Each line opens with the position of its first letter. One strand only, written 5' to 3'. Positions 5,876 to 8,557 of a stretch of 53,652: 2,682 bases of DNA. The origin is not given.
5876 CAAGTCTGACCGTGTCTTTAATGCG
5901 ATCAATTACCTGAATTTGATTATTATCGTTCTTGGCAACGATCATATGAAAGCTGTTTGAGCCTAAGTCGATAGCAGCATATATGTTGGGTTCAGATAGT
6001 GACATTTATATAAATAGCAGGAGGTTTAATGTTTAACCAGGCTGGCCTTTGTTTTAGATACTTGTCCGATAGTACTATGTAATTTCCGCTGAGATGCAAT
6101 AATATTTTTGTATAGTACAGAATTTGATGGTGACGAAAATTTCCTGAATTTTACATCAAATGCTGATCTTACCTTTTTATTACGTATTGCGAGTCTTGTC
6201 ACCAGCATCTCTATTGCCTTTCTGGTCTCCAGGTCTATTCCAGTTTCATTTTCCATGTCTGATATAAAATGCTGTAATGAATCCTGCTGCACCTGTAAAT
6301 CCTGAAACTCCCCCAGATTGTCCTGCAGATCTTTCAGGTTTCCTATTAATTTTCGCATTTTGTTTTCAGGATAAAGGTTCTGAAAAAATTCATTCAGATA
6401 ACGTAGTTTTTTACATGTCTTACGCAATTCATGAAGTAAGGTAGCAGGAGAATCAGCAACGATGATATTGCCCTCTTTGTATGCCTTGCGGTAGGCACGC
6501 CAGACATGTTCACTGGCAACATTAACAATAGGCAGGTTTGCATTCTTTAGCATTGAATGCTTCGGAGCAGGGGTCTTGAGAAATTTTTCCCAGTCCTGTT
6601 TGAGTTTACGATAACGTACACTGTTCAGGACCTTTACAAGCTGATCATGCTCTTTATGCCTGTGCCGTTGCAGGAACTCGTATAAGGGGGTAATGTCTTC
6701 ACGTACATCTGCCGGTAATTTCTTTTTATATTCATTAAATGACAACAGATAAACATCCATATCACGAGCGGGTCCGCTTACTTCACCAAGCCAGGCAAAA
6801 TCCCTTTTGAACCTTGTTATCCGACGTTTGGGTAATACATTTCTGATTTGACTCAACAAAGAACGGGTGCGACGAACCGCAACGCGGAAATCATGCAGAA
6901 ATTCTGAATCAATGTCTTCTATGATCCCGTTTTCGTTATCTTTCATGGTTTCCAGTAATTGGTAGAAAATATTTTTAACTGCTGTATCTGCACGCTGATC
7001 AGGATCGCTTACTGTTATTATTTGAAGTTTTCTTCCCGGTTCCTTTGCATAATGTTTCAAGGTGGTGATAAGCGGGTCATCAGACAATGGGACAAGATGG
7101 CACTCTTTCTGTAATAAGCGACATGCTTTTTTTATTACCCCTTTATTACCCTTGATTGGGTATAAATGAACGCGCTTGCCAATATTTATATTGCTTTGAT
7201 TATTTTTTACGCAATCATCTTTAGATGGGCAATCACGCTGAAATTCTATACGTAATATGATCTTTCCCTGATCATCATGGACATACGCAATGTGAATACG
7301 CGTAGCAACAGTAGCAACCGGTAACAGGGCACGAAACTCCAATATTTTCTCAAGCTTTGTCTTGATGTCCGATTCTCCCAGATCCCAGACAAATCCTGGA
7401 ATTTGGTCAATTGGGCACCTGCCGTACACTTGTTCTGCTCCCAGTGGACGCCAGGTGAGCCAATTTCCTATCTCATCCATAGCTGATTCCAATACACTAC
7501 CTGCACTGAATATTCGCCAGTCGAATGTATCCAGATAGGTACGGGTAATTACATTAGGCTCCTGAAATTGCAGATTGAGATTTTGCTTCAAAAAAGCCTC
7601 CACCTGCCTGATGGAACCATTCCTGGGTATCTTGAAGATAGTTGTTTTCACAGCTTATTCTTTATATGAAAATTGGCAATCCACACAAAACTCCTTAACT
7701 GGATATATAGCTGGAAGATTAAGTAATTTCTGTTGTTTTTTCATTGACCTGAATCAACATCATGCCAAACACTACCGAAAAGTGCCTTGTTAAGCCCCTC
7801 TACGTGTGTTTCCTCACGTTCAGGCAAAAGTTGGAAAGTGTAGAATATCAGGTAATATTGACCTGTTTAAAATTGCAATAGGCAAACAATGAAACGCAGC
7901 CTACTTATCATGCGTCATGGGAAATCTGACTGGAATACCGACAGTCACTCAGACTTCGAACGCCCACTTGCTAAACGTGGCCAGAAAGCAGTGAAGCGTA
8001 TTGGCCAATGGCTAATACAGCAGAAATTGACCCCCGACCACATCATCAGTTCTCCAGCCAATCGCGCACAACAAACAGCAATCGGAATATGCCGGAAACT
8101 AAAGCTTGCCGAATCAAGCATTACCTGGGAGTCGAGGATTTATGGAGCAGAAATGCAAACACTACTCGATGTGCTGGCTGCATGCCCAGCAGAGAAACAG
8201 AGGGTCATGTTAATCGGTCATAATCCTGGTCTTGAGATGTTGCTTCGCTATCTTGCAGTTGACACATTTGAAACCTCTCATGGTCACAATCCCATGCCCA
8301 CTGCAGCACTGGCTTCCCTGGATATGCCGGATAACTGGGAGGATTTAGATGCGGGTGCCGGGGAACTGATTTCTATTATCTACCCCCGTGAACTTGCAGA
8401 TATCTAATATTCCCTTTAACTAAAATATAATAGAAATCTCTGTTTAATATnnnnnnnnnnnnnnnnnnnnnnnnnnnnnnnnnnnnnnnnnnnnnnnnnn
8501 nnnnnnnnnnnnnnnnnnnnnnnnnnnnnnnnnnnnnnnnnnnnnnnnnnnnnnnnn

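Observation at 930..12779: Unbroken nine-gene phosphate/polyphosphate super-cluster: candidate self-contained polyP-granule module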

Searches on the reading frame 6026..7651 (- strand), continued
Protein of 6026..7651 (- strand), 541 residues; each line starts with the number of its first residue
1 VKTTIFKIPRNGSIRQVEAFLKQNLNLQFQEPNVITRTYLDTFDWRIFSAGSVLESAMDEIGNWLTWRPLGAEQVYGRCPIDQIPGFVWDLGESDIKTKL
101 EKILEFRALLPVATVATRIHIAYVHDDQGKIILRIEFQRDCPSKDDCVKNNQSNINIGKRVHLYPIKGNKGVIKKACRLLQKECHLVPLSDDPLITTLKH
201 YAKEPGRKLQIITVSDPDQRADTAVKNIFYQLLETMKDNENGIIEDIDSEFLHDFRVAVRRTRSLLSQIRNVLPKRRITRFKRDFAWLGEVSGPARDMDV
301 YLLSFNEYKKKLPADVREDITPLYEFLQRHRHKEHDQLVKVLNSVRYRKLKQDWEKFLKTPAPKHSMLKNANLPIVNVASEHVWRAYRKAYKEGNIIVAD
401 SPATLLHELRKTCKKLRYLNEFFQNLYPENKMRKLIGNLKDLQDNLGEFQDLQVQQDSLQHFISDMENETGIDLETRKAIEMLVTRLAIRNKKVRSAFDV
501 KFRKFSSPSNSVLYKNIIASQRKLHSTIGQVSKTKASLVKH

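Call 32: predict_structure(alignment_id=A1)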
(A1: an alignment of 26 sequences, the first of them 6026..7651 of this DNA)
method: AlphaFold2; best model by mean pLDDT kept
length: 541 residues; sequences in the alignment: 26
mean_pLDDT: 89.1   pTM: 0.83
mean pLDDT of the five models: 89.1, 87.8, 87.8, 86.9, 85.0
residues with pLDDT >= 90: 400; 70-90: 104; 50-70: 16; < 50: 21
segments of 3 or more residues with pLDDT < 50: 525-541
pLDDT, mean of each block of 10 residues (from residue 1): 83 91 92 92 91 89 90 84 90 89 91 92 91 93 63 70 88 93 90 89 74 91 96 94 92 95 92 93 97 92 92 95 95 96 97 97 90 94 95 92 91 95 94 93 93 93 94 95 95 91 94 89 50 34 32
secondary structure, 60 per line:
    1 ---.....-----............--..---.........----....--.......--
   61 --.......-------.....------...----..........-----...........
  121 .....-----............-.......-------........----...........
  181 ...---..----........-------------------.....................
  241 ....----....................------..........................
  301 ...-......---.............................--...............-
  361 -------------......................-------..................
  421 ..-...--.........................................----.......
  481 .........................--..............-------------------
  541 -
elements in order: E4-8 H14-25 E33-41 H46-49 E52-58 E63-69 E77-81 H95-104 E110-125 E131-142 H144-150 E158-165 H170-183 H193-200 H221-244 H249-268 H275-303 H305-310 H314-342 H345-359 H375-395 H403-422 H429-469 H474-505 H508-521

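Call 37: fold_search(model_id=the predicted structure, library=pdb)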
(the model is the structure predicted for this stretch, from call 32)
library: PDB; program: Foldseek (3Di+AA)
matches with E <= 10: 768; with E <= 0.001: 26
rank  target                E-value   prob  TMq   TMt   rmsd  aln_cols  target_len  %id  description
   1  6qv7                  2.4e-17  1.00  0.54  0.90   2.2       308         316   32  Crystal structure of a CHAD domain from Chlorobium tepidum (released 2019-05-29)
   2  6qva                  2.5e-17  1.00  0.54  0.92   2.2       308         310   32  Crystal structure of a CHAD domain from Chlorobium tepidum in complex with inorganic polyphosphate (released 2019-05-29)
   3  3e0s_A                4.2e-16  1.00  0.52  0.93   2.0       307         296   32  Crystal structure of an uncharacterized protein from Chlorobium tepidum (released 2008-08-26)
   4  3e0s_B                2.1e-15  1.00  0.52  0.94   1.8       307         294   32  Crystal structure of an uncharacterized protein from Chlorobium tepidum (released 2008-08-26)
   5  5a60                  9.2e-10  1.00  0.27  0.33  21.3       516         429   11  Crystal structure of full-length E. coli ygiF in complex with tripolyphosphate and two magnesium ions (released 2015-08-05)
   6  6qv5                  3.6e-09  1.00  0.46  0.84   3.0       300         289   25  Crystal structure of the CHAD domain from the plant Ricinus communis (released 2019-05-29)
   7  3bhd_B                4.9e-05  1.00  0.25  0.55   5.9       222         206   17  Crystal structure of human thiamine triphosphatase (THTPA) (released 2007-12-11)
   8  6rn5                  5.7e-05  1.00  0.39  0.70   6.1       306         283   14  PptA from Streptomyces chartreusis (released 2019-06-19)
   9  8h92_B                8.9e-05  1.00  0.26  0.61   5.0       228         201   13  Ziziphus jujuba adenylyl cyclase (released 2024-01-03)
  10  6yp4                  1.1e-04  1.00  0.27  0.63   4.5       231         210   12  Putative adenylyl cyclase HpAC1 from Hippeastrum reveals a dominant triphophatase activity (released 2020-11-04)
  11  3tvl_B                1.2e-04  1.00  0.25  0.60   4.9       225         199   16  Complex between the human thiamine triphosphatase and triphosphate (released 2012-10-10)
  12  3tvl_A                1.3e-04  1.00  0.25  0.58   4.7       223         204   15  Complex between the human thiamine triphosphatase and triphosphate (released 2012-10-10)
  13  7ns8                  1.5e-04  1.00  0.24  0.68   5.9       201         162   11  Triphosphate tunnel metalloenzyme from Sulfolobus acidocaldarius (released 2021-06-02)
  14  3bhd_A                1.9e-04  1.00  0.25  0.56   5.2       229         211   16  Crystal structure of human thiamine triphosphatase (THTPA) (released 2007-12-11)
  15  5a64_A                1.9e-04  1.00  0.24  0.57   6.0       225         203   13  Crystal structure of mouse thiamine triphosphatase in complex with thiamine triphosphate. (released 2015-08-05)
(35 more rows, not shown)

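Call 73: find_encoding_contigs(protein=P0012, flank=10000, max_places=2)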
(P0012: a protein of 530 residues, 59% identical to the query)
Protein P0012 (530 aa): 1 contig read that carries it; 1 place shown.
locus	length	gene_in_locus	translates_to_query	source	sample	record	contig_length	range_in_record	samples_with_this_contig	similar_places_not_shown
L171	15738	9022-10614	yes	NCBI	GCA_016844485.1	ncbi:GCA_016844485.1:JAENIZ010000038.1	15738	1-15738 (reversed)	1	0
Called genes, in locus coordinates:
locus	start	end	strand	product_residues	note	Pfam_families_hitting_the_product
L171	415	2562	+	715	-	PF00916:Sulfate_transp, PF01740:STAS, PF13466:STAS_2 (weak), PF00027:cNMP_binding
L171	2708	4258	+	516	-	PF02308:MgtC, PF13194:DUF4010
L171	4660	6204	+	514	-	PF13089:PP_kinase_N, PF02503:PP_kinase, PF17941:PP_kinase_C_1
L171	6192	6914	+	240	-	PF13090:PP_kinase_C, PF13091:PLDc_2 (faint)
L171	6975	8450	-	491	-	PF03976:PPK2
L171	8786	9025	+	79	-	-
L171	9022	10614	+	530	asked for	PF05235:CHAD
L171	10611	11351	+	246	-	PF01656:CbiA, PF10609:ParA (weak), PF13614:AAA_31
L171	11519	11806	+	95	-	-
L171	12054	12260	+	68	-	PF00313:CSD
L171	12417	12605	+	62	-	-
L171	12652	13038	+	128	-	PF18602:Rap1a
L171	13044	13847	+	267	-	PF01171:ATP_bind_3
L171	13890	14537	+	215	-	PF02163:Peptidase_M50 (weak)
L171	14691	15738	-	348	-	PF01494:FAD_binding_3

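Call 74: find_encoding_contigs(protein=P0014, flank=10000, max_places=2)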
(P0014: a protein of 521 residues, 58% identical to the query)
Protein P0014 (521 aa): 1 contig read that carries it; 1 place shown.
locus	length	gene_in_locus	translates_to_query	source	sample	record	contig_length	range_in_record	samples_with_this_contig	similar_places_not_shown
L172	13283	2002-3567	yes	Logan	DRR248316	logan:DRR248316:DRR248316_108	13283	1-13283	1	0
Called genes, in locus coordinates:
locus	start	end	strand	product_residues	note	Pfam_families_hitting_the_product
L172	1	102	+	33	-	?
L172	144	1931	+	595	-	PF02690:Na_Pi_cotrans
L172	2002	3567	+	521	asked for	PF05235:CHAD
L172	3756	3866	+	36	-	-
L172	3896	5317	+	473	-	PF00171:Aldedh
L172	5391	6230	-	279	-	PF02798:GST_N, PF13409:GST_N_2, PF13417:GST_N_3, PF00043:GST_C, PF13410:GST_C_2, PF14497:GST_C_3 (weak)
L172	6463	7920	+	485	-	PF01565:FAD_binding_4, PF02913:FAD-oxidase_C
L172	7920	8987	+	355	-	PF01565:FAD_binding_4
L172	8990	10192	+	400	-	PF00037:Fer4 (faint), PF12797:Fer4_2 (faint), PF12838:Fer4_7, PF13183:Fer4_8, PF13237:Fer4_10 (weak), PF13484:Fer4_16 (weak), PF13534:Fer4_17, PF02754:CCG, +1 more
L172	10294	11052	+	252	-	PF00106:adh_short, PF08659:KR (weak), PF13561:adh_short_C2, PF23441:SDR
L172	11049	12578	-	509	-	PF00171:Aldedh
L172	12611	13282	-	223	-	?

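Call 75: find_encoding_contigs(protein=P0015, flank=10000, max_places=2)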
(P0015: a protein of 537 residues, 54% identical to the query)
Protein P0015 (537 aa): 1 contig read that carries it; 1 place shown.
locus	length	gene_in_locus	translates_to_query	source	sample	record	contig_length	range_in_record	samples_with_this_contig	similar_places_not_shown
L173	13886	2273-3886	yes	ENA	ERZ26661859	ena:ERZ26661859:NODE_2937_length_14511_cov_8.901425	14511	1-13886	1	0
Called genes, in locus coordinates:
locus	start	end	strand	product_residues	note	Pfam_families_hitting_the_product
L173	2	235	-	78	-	?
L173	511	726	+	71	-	-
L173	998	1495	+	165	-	-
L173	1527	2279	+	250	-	PF00916:Sulfate_transp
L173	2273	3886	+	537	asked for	PF05235:CHAD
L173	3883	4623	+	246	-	PF01656:CbiA, PF09140:MipZ (faint), PF10609:ParA (weak), PF13614:AAA_31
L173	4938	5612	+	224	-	PF01865:PhoU_div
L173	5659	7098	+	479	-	PF01384:PHO4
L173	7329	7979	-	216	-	PF02976:MutH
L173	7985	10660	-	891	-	PF03445:DUF294 (faint), PF01909:NTP_transf_2 (weak), PF08335:GlnD_UR_UTase, PF27444:GlnD_3rd, PF01966:HD, PF27446:GlnD_5th, PF01842:ACT (faint)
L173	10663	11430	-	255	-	PF00557:Peptidase_M24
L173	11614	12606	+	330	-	PF00318:Ribosomal_S2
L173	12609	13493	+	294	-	PF00889:EF_TS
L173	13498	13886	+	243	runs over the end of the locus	PF00696:AA_kinase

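Call 87: search_solved_structures(query=L084:11530-12267:+, max_evalue=0.00001)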
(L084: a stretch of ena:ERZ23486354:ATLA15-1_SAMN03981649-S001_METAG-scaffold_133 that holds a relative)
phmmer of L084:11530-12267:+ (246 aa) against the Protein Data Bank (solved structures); distinct sequences matched with E-value up to 0.00001: 23.
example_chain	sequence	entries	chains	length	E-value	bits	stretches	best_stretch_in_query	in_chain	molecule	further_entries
8ray_B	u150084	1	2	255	5e-21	78.5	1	3-160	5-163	ParA family protein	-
4pfs_A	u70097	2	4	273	1.4e-15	60.7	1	2-164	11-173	Cobyrinic Acid a,c-diamide synthase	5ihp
5if9_A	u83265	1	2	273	1.4e-15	60.7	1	2-164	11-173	Cobyrinic Acid a,c-diamide synthase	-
1wcv_1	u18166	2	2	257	1.5e-14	57.3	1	4-161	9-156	SEGREGATION PROTEIN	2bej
7dut_A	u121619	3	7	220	2.6e-14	56.5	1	3-161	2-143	SOJ protein (Soj)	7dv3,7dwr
2bek_A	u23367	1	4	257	2e-13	53.6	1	4-161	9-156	SEGREGATION PROTEIN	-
6iub_A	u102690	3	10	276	3.3e-12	49.6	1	2-162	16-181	SpoOJ regulator (Soj)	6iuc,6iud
8jmj_A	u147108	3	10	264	3.7e-11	46.2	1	2-162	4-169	SpoOJ regulator (Soj)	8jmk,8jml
3k9g_A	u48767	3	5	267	6.6e-11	45.4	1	2-196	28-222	PF-32 protein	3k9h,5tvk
3ez2_A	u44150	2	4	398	1.9e-08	37.3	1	6-155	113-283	Plasmid partition protein A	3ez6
7npd_A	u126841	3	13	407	2.5e-08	36.9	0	97-205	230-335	Walker A-type ATPase | AAA family ATPase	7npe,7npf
2oze_A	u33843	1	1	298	4.1e-08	36.2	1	8-150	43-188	Orf delta'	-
3ez7_A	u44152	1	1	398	7.1e-08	35.4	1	6-155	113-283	Plasmid partition protein A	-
3pg5_A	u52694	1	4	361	1e-07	34.9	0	1-45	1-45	Uncharacterized protein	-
6non_A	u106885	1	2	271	1.8e-07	34.2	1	1-157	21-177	Cobyrinic acid ac-diamide synthase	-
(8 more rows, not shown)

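Call 89: find_encoding_contigs(protein=P0005, flank=10000, max_places=2)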
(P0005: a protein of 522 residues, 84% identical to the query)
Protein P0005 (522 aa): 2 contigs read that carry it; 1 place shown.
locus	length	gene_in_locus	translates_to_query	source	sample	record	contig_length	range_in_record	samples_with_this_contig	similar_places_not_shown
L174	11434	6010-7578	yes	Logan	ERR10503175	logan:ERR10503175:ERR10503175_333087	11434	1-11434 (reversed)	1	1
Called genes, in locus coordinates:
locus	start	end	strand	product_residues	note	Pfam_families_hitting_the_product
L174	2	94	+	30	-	?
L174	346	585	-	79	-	-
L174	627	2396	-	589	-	PF02690:Na_Pi_cotrans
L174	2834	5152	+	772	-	PF13089:PP_kinase_N, PF02503:PP_kinase, PF17941:PP_kinase_C_1, PF13091:PLDc_2 (weak), PF13090:PP_kinase_C, PF13091:PLDc_2 (weak)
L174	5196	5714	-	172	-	PF00300:His_Phos_1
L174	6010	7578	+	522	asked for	PF05235:CHAD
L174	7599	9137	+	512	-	PF02541:Ppx-GppA, PF21447:Ppx-GppA_III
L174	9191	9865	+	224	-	PF01865:PhoU_div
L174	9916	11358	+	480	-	PF01384:PHO4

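Call 90: find_encoding_contigs(protein=P0008, flank=10000, max_places=2)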
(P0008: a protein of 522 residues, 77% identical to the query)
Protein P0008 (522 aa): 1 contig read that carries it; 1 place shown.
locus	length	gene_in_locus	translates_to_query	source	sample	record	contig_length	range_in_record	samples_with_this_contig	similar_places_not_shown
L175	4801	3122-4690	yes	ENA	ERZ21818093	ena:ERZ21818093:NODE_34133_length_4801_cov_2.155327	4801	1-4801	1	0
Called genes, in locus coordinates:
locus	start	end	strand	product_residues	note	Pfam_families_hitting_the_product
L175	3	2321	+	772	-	?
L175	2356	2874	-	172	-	PF00300:His_Phos_1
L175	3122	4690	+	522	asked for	PF05235:CHAD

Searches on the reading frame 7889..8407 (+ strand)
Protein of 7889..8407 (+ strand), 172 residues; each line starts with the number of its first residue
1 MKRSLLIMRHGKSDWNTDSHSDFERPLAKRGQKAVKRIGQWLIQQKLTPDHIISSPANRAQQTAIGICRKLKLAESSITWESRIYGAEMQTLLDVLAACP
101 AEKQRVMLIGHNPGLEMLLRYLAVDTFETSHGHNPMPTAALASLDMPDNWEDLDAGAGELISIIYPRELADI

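Call 3: search_protein_families(library=pfam, proteins=[window:7889-8407:+])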
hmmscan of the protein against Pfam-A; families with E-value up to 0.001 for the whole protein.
window:7889-8407:+ (172 aa): 1 family
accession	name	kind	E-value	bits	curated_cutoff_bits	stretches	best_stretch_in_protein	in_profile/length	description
PF00300.27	His_Phos_1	-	1.3e-12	48.3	21.7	1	5-73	1-69/194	Histidine phosphatase superfamily (branch 1)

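Call 6: search_protein_families(library=ncbifam, proteins=[window:7889-8407:+], max_evalue=0.01)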
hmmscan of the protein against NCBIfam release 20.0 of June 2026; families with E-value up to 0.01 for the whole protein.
window:7889-8407:+ (172 aa): 15 families
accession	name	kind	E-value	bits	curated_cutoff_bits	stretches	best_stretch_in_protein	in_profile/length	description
TIGR00249.1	sixA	equivalog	4.1e-20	72.2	74.5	1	5-128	3-124/154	phosphohistidine phosphatase SixA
NF038349.1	dPGM_arch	equivalog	2.5e-07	30.8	225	1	6-73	2-70/194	2,3-diphosphoglycerate-dependent phosphoglycerate mutase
TIGR01258.1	pgm_1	subfamily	3.6e-07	29.8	81.7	1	4-72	2-72/245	2,3-bisphosphoglycerate-dependent phosphoglycerate mutase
NF010718.0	PRK14120.1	equivalog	7.3e-07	28.7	366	1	2-65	4-69/249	phosphoglyceromutase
NF002339.0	PRK01295.1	equivalog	1.5e-06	27.8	316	1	1-78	1-80/206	2,3-bisphosphoglycerate-dependent phosphoglycerate mutase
NF045917.1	PhserinePhPspA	equivalog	4.1e-06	26.6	350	1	5-73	4-72/211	phosphoserine phosphatase PspA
TIGR03162.1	ribazole_cobC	equivalog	6.7e-06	25.7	162.9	1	6-72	2-67/176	alpha-ribazole phosphatase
NF002901.0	PRK03482.1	equivalog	1e-05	25.3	261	1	6-92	5-88/215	2,3-diphosphoglycerate-dependent phosphoglycerate mutase GpmB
NF009993.0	PRK13462.1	equivalog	3.9e-05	23.4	226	1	3-64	6-69/203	acid phosphatase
NF005567.0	PRK07238.1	equivalog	4.3e-05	23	326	1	4-73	179-249/378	bifunctional RNase H/acid phosphatase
NF010713.0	PRK14115.1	equivalog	5.6e-05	22.5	305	1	4-74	3-75/248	2,3-diphosphoglycerate-dependent phosphoglycerate mutase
NF004841.0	PRK06193.1-1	equivalog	0.00098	18.5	178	1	24-114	95-190/232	hypothetical protein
NF052369.1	PmrG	equivalog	0.0021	17.5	170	1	27-125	46-137/168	lipopolysaccharide core heptose(II)-phosphate phosphatase PmrG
NF002217.0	PRK01112.1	equivalog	0.0065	15.9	320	1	4-65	3-64/228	2,3-bisphosphoglycerate-dependent phosphoglycerate mutase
TIGR03848.1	MSMEG_4193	subfamily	0.0097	15.3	203.85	0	5-73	2-71/204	MSMEG_4193 family putative phosphomutase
